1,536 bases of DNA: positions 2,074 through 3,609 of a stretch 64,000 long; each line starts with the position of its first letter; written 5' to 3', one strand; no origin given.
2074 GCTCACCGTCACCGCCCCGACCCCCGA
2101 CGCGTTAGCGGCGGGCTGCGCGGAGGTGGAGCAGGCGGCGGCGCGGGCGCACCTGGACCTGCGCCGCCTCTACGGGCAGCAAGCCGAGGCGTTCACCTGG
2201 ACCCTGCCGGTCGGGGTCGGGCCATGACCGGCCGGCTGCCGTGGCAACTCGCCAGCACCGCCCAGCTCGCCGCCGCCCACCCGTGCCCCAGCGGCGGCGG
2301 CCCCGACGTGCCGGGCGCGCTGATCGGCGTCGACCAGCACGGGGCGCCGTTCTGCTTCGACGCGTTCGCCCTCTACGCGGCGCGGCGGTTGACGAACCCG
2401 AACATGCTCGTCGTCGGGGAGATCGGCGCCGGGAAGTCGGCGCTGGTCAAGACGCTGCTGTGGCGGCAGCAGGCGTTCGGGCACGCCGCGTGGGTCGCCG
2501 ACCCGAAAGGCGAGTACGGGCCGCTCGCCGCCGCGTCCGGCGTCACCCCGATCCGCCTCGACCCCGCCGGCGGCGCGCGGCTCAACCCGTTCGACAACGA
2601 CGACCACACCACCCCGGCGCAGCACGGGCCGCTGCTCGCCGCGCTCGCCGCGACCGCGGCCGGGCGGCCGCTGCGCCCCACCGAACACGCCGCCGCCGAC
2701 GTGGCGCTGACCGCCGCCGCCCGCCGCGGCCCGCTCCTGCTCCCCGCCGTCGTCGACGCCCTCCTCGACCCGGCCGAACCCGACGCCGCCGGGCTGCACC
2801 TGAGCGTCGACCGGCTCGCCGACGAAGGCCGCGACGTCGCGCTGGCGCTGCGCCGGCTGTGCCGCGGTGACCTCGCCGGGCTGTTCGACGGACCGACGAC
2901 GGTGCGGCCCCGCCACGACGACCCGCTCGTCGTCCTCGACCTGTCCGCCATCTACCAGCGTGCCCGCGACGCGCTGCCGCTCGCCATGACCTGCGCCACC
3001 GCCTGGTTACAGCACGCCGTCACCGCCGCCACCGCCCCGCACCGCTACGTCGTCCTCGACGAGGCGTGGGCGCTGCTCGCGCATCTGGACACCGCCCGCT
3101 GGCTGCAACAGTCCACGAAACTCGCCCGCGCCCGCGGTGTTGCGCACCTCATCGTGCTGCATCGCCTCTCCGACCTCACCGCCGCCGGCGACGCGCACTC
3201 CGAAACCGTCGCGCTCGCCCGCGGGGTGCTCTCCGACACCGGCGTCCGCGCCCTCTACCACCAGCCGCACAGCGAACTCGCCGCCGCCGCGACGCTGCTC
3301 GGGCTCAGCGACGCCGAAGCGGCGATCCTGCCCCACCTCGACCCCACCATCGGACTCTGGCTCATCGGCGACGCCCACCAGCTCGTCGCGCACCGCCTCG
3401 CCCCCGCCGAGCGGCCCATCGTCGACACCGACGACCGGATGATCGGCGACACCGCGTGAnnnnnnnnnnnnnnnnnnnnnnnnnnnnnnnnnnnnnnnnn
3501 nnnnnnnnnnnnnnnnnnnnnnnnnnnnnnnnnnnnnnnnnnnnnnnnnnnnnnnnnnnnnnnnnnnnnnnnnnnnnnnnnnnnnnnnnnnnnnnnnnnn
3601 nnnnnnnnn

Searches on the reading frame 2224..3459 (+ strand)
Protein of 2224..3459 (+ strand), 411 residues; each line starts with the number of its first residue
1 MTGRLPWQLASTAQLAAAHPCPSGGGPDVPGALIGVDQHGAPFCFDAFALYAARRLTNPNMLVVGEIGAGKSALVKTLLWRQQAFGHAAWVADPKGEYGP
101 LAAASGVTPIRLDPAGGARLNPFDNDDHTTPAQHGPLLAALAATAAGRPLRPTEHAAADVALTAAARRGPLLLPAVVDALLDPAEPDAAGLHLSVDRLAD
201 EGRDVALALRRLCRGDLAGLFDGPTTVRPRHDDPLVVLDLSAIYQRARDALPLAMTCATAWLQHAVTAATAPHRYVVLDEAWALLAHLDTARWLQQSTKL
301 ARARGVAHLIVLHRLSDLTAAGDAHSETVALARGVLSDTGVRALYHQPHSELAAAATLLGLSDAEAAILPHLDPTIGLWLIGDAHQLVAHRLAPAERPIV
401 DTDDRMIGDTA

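Call 13: search_protein_families(library=pfam, proteins=[window:2224-3459:+], max_evalue=0.01)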
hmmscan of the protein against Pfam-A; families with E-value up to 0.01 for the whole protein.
window:2224-3459:+ (411 aa): 5 families
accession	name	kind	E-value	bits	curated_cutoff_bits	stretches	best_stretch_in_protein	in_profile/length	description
PF12846.13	AAA_10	-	9.1e-07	28.7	27.5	1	55-98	18-61/362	AAA-like domain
PF01935.23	DUF87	-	0.0022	18.6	23.2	1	58-105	23-74/220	Helicase HerA, central domain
PF19044.6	P-loop_TraG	-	0.0023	17.1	25.8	0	39-103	9-74/413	TraG P-loop domain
PF13401.12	AAA_22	-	0.0026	18.5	27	0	58-81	5-28/130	AAA domain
PF10412.15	TrwB_AAD_bind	-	0.004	16.5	20.5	0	58-98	15-55/387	Type IV secretion-system coupling protein DNA-binding domain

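Call 18: find_encoding_contigs(protein=window:2224-3459:+, flank=10000, max_places=4)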
Protein window:2224-3459:+ (411 aa): 3 contigs read that carry it; 2 places shown.
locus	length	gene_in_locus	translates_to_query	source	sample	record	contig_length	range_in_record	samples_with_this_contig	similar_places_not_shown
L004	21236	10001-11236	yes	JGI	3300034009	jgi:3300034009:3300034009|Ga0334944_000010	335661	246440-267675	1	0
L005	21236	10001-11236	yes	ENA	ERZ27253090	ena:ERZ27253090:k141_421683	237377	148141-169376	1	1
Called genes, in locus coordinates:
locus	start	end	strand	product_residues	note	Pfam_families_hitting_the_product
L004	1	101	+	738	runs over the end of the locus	PF13534:Fer4_17 (faint), PF12797:Fer4_2 (faint), PF13183:Fer4_8, PF13187:Fer4_9, PF13237:Fer4_10, PF02754:CCG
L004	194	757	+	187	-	-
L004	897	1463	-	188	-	PF06559:DCD_N, PF22769:DCD, PF22569:DCD_C, PF00692:dUTPase (weak)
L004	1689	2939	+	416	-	PF00589:Phage_integrase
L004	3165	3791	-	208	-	PF14032:PknH_C (weak)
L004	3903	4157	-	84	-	PF12728:HTH_17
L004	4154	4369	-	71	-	PF02467:Whib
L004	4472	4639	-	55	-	-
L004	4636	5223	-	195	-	PF01464:SLT, PF13406:SLT_2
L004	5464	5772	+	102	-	-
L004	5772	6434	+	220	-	-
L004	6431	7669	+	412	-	PF19590:TrbL_3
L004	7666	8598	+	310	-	-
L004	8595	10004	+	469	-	-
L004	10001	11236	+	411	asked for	PF12846:AAA_10 (faint)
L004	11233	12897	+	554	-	PF02534:T4SS-DNA_transf, PF10412:TrwB_AAD_bind, PF12696:TraG-D_C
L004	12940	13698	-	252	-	PF07885:Ion_trans_2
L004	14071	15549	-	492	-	PF07676:PD40 (faint), PF26549:Tricorn_N (faint)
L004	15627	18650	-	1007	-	-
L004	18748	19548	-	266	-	-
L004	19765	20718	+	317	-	PF08281:Sigma70_r4_2 (weak)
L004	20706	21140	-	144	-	-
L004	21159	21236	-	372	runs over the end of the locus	PF08281:Sigma70_r4_2 (weak), PF04545:Sigma70_r4 (weak)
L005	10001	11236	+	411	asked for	PF12846:AAA_10 (faint)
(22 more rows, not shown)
